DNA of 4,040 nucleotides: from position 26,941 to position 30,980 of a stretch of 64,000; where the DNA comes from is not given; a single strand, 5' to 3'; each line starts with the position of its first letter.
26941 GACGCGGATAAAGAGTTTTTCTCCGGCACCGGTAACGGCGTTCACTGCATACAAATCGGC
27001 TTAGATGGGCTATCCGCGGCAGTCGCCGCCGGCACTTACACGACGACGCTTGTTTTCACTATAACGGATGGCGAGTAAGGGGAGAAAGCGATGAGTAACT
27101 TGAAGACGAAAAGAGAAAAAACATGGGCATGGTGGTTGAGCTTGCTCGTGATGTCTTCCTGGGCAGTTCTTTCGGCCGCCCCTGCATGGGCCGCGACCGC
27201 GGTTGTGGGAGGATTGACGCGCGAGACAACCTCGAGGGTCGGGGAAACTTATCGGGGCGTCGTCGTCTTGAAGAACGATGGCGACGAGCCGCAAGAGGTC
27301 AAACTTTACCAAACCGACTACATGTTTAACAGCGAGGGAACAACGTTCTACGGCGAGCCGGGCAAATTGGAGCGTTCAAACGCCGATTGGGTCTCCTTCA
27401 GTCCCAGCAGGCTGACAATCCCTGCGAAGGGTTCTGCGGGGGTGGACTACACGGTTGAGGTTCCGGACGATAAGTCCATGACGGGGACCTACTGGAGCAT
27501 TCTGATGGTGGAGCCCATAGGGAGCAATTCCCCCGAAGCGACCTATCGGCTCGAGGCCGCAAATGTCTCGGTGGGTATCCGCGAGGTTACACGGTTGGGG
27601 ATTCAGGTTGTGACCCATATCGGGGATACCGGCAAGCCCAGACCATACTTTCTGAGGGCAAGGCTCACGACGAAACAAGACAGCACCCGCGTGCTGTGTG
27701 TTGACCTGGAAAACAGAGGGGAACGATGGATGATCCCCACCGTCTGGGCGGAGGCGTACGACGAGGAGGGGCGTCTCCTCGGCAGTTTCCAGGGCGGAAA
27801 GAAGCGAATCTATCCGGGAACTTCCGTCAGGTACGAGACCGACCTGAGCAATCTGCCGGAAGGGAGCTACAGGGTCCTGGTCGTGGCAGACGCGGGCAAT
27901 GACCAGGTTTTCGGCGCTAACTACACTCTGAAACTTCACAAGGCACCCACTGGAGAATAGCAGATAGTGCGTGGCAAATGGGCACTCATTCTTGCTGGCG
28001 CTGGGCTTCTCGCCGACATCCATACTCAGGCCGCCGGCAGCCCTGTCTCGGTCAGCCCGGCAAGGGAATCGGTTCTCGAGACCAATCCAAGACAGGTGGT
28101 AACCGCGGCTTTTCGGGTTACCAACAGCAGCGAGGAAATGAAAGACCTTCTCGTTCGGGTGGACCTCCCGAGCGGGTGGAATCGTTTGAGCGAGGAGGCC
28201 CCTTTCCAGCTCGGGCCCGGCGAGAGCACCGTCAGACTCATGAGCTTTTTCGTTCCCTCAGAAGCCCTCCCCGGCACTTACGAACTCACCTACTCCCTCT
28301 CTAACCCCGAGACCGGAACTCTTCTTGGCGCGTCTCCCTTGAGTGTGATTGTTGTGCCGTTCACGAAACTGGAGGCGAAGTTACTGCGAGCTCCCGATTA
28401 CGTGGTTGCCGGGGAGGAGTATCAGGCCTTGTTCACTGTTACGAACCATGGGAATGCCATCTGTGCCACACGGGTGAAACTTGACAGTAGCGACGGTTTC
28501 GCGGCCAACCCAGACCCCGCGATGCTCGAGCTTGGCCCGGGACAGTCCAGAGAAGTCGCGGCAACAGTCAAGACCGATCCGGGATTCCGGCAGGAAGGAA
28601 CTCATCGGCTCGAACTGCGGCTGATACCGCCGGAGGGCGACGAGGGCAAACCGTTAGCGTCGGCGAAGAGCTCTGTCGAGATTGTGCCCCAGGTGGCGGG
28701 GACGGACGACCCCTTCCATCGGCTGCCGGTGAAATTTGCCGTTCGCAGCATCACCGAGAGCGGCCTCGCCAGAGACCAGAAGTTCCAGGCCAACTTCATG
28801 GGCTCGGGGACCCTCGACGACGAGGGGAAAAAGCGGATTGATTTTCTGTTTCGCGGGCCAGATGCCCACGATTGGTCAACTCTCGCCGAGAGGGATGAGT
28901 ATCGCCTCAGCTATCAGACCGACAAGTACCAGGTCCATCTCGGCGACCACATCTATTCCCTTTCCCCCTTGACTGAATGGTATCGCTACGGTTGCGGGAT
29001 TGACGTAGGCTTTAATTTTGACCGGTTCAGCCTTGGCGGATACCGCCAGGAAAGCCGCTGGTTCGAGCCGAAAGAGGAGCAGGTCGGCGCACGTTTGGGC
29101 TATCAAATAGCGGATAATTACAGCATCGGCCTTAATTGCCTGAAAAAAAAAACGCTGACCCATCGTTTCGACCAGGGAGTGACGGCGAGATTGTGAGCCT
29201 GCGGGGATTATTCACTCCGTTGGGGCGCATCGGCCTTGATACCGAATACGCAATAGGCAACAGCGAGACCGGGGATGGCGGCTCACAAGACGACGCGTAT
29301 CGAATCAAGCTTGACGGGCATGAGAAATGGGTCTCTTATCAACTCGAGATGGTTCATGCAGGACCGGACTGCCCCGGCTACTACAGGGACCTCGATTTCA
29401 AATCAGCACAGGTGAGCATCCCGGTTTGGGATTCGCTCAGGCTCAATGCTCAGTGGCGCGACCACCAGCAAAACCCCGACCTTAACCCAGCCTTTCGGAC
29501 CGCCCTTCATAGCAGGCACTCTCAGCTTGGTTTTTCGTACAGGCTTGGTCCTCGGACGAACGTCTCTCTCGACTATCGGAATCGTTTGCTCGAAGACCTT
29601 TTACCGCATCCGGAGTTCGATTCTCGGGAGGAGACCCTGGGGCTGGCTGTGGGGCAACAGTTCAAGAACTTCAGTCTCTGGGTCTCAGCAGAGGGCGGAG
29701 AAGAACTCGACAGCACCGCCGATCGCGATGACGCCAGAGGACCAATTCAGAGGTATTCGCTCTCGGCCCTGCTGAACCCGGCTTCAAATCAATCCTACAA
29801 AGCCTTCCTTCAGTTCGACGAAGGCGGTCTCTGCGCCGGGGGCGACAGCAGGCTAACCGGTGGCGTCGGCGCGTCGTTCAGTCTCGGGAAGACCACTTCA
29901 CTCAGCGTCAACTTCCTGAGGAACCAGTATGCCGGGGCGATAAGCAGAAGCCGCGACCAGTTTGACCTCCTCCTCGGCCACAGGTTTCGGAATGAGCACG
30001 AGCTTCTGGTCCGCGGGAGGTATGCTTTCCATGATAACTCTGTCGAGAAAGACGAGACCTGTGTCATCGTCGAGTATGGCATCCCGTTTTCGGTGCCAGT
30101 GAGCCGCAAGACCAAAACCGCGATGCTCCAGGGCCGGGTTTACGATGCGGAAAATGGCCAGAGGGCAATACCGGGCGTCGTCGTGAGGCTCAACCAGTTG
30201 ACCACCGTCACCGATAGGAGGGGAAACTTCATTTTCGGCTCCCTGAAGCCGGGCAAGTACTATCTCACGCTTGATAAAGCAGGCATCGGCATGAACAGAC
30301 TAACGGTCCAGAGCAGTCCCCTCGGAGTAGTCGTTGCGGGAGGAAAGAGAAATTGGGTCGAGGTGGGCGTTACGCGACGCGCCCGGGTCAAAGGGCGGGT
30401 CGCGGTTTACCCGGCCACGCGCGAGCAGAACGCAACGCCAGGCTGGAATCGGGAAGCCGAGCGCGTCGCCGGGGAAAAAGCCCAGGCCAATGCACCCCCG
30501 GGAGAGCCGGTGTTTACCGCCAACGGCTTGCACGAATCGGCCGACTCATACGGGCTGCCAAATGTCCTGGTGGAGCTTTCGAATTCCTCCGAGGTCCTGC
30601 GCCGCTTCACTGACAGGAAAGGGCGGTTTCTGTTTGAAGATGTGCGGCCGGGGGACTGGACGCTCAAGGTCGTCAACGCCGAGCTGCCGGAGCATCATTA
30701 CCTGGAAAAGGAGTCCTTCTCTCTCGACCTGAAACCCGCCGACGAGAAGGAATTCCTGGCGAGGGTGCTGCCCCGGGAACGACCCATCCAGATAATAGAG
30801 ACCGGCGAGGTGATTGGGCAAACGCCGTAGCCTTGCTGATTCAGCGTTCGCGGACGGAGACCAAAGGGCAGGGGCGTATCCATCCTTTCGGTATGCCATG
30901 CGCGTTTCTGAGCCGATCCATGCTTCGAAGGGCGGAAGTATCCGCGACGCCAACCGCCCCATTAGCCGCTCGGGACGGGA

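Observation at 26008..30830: Csu/SCPU-type (archaic chaperone-usher-like) pilus gene cluster in a PVC-like genome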

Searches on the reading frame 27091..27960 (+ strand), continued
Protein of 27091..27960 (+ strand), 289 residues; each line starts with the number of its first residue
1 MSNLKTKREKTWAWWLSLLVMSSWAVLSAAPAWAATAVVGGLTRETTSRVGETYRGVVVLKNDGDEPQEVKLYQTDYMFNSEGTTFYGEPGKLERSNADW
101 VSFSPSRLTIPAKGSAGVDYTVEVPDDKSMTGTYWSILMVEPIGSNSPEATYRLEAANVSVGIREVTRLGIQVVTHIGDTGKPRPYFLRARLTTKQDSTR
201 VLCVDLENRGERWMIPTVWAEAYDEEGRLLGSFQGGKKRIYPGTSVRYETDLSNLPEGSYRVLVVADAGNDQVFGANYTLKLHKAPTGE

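Call 94: search_protein_families(library=pfam, alignment_id=A1, max_evalue=1)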
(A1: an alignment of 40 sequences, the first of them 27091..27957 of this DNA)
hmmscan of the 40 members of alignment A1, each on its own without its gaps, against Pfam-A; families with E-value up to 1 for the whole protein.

A. member 1, window:27091-27957:+ (289 aa): 3 families
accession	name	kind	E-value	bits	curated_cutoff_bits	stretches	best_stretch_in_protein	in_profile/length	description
PF06280.18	fn3_5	-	0.0038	18.3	27.6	1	53-135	9-92/112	Fn3-like domain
PF08842.16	Mfa2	-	0.014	15.4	21.2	1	222-276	35-86/277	Fimbrillin-A associated anchor proteins Mfa1 and Mfa2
PF06030.18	WxLIP_PGBD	-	0.034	14.6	27.3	1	57-128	32-108/121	WxL Interacting Protein, peptidoglycan binding domain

B. families by the number of members that match (of 40 scanned): 21 families
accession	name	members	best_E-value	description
PF06280.18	fn3_5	36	3.3e-06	Fn3-like domain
PF06030.18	WxLIP_PGBD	9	0.0004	WxL Interacting Protein, peptidoglycan binding domain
PF16158.11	N_BRCA1_IG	6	0.05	Ig-like domain from next to BRCA1 gene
PF11797.14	WxLIP_HBD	5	0.0027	WxL Interacting Protein, host binding domain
PF08842.16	Mfa2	3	0.014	Fimbrillin-A associated anchor proteins Mfa1 and Mfa2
PF18984.5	DUF5717_N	2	0.019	Family of unknown function (DUF5717)N-terminal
PF11330.14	30K_MP_C_Ter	2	0.07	C-Terminal of 30K viral movement proteins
PF13004.13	BACON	2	0.07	Putative binding domain, N-terminal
PF17386.8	LBP_C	2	0.14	Lacto-N-biose phosphorylase C-terminal domain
PF21653.3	pulA_all-beta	1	0.0083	Pullulanase, all-beta domain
PF11614.14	FixG_C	1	0.018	IG-like fold at C-terminal of FixG, putative oxidoreductase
PF24304.1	AcrIIA4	1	0.029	Anti-CRISPR Suppressor AcrIIA4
PF18962.6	Por_Secre_tail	1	0.055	Secretion system C-terminal sorting domain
PF22067.2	Cep192_D3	1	0.062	Cep192 domain 3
PF10633.15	NPCBM_assoc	1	0.093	NPCBM-associated, NEW3 domain of alpha-galactosidase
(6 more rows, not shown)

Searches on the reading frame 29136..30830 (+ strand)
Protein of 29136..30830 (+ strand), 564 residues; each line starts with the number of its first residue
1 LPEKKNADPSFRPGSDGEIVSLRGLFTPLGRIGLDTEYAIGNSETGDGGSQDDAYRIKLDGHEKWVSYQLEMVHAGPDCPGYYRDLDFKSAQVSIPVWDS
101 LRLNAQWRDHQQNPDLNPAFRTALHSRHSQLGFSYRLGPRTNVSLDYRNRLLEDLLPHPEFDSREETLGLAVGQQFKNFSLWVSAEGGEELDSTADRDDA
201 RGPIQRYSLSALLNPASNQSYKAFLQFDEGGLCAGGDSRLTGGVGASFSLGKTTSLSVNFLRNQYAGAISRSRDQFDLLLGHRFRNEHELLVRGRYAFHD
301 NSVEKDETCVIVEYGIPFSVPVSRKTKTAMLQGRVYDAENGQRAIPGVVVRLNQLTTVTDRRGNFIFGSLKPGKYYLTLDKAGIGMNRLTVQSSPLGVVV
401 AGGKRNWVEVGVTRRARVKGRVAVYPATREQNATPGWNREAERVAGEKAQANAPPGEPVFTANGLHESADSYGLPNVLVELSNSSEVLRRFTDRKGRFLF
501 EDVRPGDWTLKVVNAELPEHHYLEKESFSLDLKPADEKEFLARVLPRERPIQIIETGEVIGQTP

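Call 3: search_protein_families(library=pfam, proteins=[window:29136-30830:+], max_evalue=1)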
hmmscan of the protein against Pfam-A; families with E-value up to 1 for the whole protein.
window:29136-30830:+ (564 aa): 8 families
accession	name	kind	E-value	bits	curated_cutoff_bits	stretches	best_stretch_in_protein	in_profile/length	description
PF13620.12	CarboxypepD_reg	-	1.2e-14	54.8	32.3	2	331-387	2-62/82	Carboxypeptidase regulatory-like domain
PF17210.9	SdrD_B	-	9.5e-11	42.3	29.7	2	339-386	18-70/112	SdrD B-like domain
PF13715.12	CarbopepD_reg_2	-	1.7e-07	31.6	32.2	1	331-385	1-56/88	CarboxypepD_reg-like domain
PF09430.16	EMC7_beta-sandw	-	5.4e-07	30.3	26.6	2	354-430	20-95/122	ER membrane protein complex subunit 7, beta-sandwich domain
PF17802.7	SpaA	-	1.4e-05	25.5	23.1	2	341-378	12-57/91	Prealbumin-like fold domain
PF14686.12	fn3_3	-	0.00018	21.7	24.4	1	354-383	26-55/75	Polysaccharide lyase family 4, domain II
PF23193.1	NOMO_3rd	-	0.0099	16.4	27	0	355-377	60-82/120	NOMO third transthyretin-like domain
PF00775.27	Dioxygenase_C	-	0.25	11.2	27.3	0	356-379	77-100/182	Dioxygenase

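Call 4: search_protein_families(library=ncbifam, proteins=[window:29136-30830:+], max_evalue=1)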
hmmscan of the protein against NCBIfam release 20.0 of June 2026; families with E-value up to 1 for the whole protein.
window:29136-30830:+ (564 aa): 0 families
